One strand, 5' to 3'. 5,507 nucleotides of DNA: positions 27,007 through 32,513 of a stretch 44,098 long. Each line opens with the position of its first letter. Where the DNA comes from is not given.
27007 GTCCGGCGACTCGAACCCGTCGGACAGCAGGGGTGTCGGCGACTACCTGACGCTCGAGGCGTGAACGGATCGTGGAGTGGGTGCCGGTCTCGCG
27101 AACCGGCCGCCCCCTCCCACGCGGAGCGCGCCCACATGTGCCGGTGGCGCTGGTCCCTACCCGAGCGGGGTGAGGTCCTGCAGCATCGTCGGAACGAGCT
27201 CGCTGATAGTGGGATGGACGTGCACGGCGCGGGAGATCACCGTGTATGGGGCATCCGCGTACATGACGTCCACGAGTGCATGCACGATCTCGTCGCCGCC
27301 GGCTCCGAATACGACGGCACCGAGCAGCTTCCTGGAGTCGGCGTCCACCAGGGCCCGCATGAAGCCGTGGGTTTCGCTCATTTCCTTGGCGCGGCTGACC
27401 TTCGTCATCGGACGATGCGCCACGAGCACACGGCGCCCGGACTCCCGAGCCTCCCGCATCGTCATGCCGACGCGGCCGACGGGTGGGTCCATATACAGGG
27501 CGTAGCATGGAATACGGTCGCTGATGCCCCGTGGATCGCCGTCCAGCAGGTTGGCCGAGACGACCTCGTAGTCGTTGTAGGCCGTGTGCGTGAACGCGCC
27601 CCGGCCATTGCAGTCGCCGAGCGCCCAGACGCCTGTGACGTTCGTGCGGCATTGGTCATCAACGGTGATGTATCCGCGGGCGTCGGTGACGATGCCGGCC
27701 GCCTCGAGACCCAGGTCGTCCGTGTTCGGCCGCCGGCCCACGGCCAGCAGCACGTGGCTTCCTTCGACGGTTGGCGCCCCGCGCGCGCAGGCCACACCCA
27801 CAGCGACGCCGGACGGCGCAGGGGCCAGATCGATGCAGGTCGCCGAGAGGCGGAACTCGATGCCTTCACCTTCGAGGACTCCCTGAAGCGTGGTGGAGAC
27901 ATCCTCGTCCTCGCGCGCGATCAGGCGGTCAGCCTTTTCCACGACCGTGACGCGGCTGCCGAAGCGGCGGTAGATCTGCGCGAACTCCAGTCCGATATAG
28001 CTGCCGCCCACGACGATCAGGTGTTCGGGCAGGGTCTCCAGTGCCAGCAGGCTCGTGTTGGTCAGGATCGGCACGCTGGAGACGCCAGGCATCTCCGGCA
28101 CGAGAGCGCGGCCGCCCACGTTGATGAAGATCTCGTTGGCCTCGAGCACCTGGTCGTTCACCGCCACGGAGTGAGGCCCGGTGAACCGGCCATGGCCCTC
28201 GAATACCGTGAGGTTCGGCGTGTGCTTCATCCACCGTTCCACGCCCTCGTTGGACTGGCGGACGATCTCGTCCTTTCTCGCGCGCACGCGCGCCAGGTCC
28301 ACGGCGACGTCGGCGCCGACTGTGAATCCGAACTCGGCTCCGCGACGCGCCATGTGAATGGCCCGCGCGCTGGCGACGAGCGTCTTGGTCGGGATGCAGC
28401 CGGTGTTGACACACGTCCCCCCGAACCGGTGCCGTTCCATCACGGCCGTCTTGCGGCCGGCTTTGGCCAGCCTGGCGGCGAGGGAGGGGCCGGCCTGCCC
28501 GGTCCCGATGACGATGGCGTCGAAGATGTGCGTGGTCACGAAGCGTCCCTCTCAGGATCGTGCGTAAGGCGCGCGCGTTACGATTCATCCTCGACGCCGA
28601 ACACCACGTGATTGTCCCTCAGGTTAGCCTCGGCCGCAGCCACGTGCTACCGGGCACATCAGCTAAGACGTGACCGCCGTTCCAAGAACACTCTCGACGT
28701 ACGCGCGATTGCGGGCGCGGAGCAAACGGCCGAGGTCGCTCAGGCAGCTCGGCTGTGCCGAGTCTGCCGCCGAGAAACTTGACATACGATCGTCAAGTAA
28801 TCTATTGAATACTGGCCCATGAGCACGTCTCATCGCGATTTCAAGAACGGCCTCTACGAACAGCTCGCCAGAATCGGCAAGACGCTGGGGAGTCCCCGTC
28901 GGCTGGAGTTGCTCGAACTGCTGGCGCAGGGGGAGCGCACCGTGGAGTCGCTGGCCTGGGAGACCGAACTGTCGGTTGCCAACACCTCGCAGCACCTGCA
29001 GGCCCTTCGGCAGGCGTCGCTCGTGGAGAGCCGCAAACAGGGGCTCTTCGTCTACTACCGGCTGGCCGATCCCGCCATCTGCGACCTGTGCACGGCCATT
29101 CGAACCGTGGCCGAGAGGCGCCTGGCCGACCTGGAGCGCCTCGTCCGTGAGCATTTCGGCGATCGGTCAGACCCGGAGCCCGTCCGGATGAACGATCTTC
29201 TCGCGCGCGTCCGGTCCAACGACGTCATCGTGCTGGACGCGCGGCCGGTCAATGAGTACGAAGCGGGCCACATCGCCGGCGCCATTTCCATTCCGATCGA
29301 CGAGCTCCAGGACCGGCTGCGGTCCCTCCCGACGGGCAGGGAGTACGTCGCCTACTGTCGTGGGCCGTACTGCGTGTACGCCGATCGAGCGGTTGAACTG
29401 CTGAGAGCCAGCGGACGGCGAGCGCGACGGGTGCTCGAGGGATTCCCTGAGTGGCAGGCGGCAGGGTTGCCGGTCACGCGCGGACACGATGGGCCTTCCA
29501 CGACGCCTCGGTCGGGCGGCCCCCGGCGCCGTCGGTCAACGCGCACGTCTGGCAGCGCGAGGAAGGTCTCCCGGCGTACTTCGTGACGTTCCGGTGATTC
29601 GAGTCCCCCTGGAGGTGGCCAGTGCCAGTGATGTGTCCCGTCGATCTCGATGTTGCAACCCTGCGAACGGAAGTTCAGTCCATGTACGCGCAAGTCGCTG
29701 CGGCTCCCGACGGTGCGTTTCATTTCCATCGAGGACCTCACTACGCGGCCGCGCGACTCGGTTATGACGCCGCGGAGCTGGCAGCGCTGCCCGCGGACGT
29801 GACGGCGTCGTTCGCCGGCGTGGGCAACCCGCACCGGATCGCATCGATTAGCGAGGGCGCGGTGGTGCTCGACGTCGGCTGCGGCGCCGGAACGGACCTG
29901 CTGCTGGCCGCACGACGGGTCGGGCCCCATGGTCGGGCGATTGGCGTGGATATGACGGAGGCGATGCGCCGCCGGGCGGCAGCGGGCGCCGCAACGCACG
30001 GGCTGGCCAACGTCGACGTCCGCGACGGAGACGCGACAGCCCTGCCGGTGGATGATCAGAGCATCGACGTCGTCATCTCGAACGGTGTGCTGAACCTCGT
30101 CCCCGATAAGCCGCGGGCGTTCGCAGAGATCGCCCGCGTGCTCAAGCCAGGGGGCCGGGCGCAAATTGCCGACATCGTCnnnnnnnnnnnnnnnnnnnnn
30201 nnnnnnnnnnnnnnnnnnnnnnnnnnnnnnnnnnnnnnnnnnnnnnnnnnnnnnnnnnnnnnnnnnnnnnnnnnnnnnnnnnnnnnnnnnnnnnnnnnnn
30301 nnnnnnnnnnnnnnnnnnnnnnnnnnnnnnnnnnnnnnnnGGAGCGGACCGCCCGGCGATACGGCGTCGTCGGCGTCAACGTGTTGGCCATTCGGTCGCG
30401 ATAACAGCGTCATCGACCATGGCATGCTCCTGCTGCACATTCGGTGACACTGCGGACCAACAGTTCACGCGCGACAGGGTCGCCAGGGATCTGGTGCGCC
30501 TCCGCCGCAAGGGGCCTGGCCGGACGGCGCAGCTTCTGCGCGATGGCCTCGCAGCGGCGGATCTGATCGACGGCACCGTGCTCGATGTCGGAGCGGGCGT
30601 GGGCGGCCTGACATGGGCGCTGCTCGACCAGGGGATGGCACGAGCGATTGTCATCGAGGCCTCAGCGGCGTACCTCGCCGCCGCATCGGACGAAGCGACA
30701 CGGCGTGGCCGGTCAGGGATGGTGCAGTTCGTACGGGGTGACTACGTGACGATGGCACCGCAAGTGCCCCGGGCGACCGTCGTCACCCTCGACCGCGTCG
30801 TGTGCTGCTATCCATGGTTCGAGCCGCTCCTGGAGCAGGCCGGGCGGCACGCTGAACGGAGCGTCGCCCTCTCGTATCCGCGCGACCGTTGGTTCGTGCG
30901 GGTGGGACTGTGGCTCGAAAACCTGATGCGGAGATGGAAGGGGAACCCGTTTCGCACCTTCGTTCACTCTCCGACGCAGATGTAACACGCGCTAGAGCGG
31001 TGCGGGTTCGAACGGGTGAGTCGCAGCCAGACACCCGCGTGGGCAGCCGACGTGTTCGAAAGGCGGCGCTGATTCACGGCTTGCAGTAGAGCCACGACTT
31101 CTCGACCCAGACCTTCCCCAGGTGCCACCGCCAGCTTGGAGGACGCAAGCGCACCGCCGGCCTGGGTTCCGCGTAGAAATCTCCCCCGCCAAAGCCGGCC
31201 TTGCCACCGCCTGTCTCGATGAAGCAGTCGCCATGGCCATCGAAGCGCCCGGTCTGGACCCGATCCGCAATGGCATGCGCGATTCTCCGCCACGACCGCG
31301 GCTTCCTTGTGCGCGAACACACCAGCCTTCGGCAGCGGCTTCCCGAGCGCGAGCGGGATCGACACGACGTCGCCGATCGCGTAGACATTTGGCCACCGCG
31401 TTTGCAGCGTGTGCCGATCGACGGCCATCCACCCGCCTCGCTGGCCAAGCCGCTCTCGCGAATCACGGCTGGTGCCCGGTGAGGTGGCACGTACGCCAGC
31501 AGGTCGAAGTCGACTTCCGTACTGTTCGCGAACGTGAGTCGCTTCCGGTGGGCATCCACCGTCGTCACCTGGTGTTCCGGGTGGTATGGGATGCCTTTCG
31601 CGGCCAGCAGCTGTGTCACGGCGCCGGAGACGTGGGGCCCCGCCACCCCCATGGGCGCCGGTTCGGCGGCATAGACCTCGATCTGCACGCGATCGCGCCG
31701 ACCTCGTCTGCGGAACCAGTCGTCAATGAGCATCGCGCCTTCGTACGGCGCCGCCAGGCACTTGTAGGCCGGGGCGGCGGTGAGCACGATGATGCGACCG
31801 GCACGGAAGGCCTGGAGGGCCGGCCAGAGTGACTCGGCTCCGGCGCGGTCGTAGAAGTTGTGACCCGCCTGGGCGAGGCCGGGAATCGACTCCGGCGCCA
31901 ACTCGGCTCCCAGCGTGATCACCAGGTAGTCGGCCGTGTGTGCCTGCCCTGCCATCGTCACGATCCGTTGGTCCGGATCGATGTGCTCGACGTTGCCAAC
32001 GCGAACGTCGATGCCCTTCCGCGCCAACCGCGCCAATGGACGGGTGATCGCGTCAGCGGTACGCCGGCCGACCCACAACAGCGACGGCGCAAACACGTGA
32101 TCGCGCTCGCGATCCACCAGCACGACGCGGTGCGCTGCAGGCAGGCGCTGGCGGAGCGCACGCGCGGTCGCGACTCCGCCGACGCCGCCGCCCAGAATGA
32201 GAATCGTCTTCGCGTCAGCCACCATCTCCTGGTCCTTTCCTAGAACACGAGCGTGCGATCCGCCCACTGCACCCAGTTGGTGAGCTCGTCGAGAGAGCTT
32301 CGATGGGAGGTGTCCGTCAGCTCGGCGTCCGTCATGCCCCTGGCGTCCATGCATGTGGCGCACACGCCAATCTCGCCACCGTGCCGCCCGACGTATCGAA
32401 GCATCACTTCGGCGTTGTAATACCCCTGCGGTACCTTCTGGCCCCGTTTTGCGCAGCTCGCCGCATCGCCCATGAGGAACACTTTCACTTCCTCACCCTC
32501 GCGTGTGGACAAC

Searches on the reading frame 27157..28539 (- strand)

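Call 17: search_protein_families(library=pfam, proteins=[window:27157-28539:-], max_evalue=0.0001)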
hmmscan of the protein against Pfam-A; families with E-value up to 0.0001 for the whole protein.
window:27157-28539:- (460 aa): 8 families
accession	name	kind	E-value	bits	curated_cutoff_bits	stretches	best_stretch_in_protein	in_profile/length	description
PF07992.20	Pyr_redox_2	-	6.4e-61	206.8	26.1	1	7-322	2-289/291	Pyridine nucleotide-disulphide oxidoreductase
PF02852.28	Pyr_redox_dim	-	7.1e-22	78.1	25.3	1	347-452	4-109/110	Pyridine nucleotide-disulphide oxidoreductase, dimerisation domain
PF00070.33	Pyr_redox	-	6.1e-21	75.2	22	1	173-238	1-66/82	Pyridine nucleotide-disulphide oxidoreductase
PF13450.12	NAD_binding_8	-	1.1e-08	35.6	21.9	0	10-43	1-35/68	NAD(P)-binding Rossmann-like domain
PF13738.12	Pyr_redox_3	-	4.2e-07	30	30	1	9-308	1-305/305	Pyridine nucleotide-disulphide oxidoreductase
PF01266.30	DAO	-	2.4e-05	24.5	27.9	0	7-67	1-67/353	FAD dependent oxidoreductase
PF01494.25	FAD_binding_3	-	4.9e-05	23.2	22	0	7-38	3-34/349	FAD binding domain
PF01134.28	GIDA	-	6.1e-05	22.7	22.1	0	7-66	1-58/391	Glucose inhibited division protein A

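Call 55: search_protein_families(library=ncbifam, proteins=[window:27157-28539:-], max_evalue=0.00001)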
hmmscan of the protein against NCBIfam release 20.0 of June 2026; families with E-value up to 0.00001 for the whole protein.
window:27157-28539:- (460 aa): 48 families (the best 25 are shown)
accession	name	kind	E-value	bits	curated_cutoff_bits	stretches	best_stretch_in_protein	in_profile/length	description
NF004992.0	PRK06370.1-4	equivalog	2e-231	768.3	629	1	4-459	3-458/459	FAD-containing oxidoreductase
NF004990.0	PRK06370.1-1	equivalog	7.4e-223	740.3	842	1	3-458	2-457/459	FAD-containing oxidoreductase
TIGR01350.1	lipoamide_DH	equivalog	1.9e-106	356.6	408.8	1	6-450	2-448/461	dihydrolipoyl dehydrogenase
NF040477.1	chlor_oxi_RclA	equivalog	2.7e-103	346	740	1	6-449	4-433/441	reactive chlorine resistance oxidoreductase RclA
NF004947.0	PRK06292.2-5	equivalog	3.6e-94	316.3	592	1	6-454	4-456/474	dihydrolipoyl dehydrogenase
NF004991.0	PRK06370.1-3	subfamily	6.1e-93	312.1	620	1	5-449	35-480/509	FAD-containing oxidoreductase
TIGR02053.1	MerA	equivalog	1.2e-92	311.3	454.45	1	7-447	2-444/465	mercury(II) reductase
NF005884.0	PRK07846.1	equivalog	3.3e-89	299.6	501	1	5-455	3-450/454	mycothione reductase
NF041853.1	hythiocyan_redase_MerA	equivalog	1.1e-87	294.7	650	1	6-448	4-433/440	hypothiocyanous acid reductase MerA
NF004946.0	PRK06292.2-4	subfamily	1.7e-87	294.2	634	1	6-455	4-469/487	dihydrolipoyl dehydrogenase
NF005572.0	PRK07251.1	equivalog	6.4e-84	282.2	537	1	6-448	4-431/438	FAD-containing oxidoreductase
NF004776.0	PRK06116.1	equivalog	1.9e-82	277.7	480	1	4-452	3-449/450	glutathione-disulfide reductase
TIGR03452.1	mycothione_red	equivalog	9.6e-80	268.6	635.65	1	6-453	3-449/452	mycothione reductase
TIGR01424.1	gluta_reduc_2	equivalog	7.8e-75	252.1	606.05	1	6-452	3-445/446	glutathione-disulfide reductase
NF003585.0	PRK05249.1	equivalog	2.7e-74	250.5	465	1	3-447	4-448/464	Si-specific NAD(P)(+) transhydrogenase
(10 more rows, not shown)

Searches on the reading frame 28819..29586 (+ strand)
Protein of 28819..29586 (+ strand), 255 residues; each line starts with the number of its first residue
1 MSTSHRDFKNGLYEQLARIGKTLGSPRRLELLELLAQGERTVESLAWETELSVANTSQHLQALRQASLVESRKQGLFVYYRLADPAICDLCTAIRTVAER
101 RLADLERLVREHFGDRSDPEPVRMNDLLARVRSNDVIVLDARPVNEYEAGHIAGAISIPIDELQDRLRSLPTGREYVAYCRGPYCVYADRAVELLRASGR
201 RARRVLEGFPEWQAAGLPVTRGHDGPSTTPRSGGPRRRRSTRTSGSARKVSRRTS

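Call 17: search_protein_families(library=pfam, proteins=[window:28819-29586:+], max_evalue=0.0001)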
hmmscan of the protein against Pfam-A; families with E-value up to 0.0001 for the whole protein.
window:28819-29586:+ (255 aa): 3 families
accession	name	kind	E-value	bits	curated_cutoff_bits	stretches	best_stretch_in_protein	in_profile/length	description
PF00581.25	Rhodanese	-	4e-14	53.3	22.2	1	126-215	4-102/102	Rhodanese-like domain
PF01022.26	HTH_5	-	2.1e-12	47.2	22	1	25-71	1-47/47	Bacterial regulatory protein, arsR family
PF12840.13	HTH_20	-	5.1e-07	30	27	1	23-72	1-51/51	Helix-turn-helix domain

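Call 55: search_protein_families(library=ncbifam, proteins=[window:28819-29586:+], max_evalue=0.00001)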
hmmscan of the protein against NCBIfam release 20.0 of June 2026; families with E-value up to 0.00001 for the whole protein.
window:28819-29586:+ (255 aa): 11 families
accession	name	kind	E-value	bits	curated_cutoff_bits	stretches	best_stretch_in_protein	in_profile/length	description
NF033788.1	HTH_metalloreg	subfamily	3e-22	78.2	55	1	17-90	2-76/77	metalloregulator ArsR/SmtB family transcription factor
NF045707.1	Dbac_1936_reg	equivalog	6.3e-14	51.8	115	1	13-104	4-95/99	ArsR/SmtB-type metalloregulator TsoR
NF033789.1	repress_SdpR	subfamily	2.2e-12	46.7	100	1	21-90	3-72/79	autorepressor SdpR family transcription factor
NF047906.1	CdPbTransRegCmtR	equivalog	2.8e-11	43.3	150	1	14-94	9-89/104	Cd(II)/Pb(II)-sensing metalloregulatory transcriptional regulator CmtR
NF040642.1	sulf_sens_BigR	equivalog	1.2e-10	41.3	155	1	16-95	10-89/95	sulfite-sensing transcriptional repressor BigR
NF041413.1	ArsR_Rv2640c_fam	equivalog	1.7e-10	41.3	155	1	21-96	37-115/118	Rv2640c family ArsR-like transcriptional regulator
NF045694.1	seleno_TsoB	exception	3.6e-09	35.3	805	1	132-225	58-162/572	rhodanese/DsbD fusion-like selenoprotein TsoB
NF007528.0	PRK10141.1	subfamily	3e-07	30.3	97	1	21-92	11-82/117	metalloregulator ArsR/SmtB family transcription factor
NF041203.1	rhodanese_LYCAU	equivalog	1.7e-06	27.7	115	1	122-220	23-124/126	rhodanese-related (seleno)protein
TIGR01884.1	cas_HTH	subfamily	2.5e-06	27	60.2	1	25-75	141-193/202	CRISPR-associated CARF protein Csa3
NF006444.0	PRK08762.1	equivalog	2.9e-06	26.2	449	1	124-221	19-116/387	molybdopterin-synthase adenylyltransferase MoeB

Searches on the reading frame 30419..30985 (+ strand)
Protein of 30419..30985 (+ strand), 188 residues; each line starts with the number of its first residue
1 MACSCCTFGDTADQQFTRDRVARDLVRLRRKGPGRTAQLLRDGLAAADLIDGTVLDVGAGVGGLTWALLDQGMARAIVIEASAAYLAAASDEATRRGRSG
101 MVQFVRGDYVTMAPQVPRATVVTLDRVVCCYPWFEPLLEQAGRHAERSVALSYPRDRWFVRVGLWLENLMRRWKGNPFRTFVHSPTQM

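Call 17: search_protein_families(library=pfam, proteins=[window:30419-30985:+], max_evalue=0.0001)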
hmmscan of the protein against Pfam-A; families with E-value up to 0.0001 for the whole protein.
window:30419-30985:+ (188 aa): 1 family
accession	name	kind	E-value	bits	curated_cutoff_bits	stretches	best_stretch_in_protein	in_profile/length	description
PF13649.12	Methyltransf_25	-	3.5e-07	31.2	27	1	54-132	1-73/97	Methyltransferase domain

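Call 55: search_protein_families(library=ncbifam, proteins=[window:30419-30985:+], max_evalue=0.00001)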
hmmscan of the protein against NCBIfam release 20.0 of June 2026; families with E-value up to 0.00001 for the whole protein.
window:30419-30985:+ (188 aa): 3 families
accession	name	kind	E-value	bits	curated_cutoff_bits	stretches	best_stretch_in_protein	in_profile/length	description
NF046099.1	RSP_2647_MTase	equivalog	8.1e-09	34.8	600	1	50-137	216-303/391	RSP_2647 family RNA methyltransferase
NF043040.1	corrin_prot_MT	hypoth_equivalog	2.6e-06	27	180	1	50-130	41-117/216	corrinoid protein-associated methyltransferase CpaM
TIGR02021.1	BchM-ChlM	equivalog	6.5e-06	25.7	158.9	1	49-170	53-172/218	magnesium protoporphyrin IX methyltransferase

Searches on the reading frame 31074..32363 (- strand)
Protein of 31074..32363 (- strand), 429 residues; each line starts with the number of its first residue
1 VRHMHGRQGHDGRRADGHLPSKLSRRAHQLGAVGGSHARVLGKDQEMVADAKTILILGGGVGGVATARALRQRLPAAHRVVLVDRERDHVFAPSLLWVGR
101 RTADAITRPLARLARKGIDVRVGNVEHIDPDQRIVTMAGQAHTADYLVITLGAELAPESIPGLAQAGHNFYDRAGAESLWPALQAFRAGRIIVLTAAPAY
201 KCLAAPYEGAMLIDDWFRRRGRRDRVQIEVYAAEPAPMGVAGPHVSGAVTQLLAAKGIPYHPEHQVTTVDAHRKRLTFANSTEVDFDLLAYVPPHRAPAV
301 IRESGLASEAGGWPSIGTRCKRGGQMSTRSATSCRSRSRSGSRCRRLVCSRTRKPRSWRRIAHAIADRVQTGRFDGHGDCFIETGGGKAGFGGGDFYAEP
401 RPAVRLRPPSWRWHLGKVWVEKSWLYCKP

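Call 17: search_protein_families(library=pfam, proteins=[window:31074-32363:-], max_evalue=0.0001)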
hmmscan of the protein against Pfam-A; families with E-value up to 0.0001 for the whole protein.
window:31074-32363:- (429 aa): 1 family
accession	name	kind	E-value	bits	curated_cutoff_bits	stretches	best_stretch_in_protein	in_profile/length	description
PF07992.20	Pyr_redox_2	-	1.8e-14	54.3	26.1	1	53-289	2-231/291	Pyridine nucleotide-disulphide oxidoreductase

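Call 55: search_protein_families(library=ncbifam, proteins=[window:31074-32363:-], max_evalue=0.00001)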
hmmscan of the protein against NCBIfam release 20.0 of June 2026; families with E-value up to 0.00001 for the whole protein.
window:31074-32363:- (429 aa): 2 families
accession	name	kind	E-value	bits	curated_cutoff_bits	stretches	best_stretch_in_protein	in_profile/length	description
NF049943.1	SQR_III_seleno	exception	8.1e-53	179.7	525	1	52-311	1-266/406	type III sulfide quinone reductase, selenoprotein subtype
TIGR03169.1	Nterm_to_SelD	hypoth_equivalog_domain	1.8e-11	44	310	1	104-316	54-263/365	pyridine nucleotide-disulfide oxidoreductase family protein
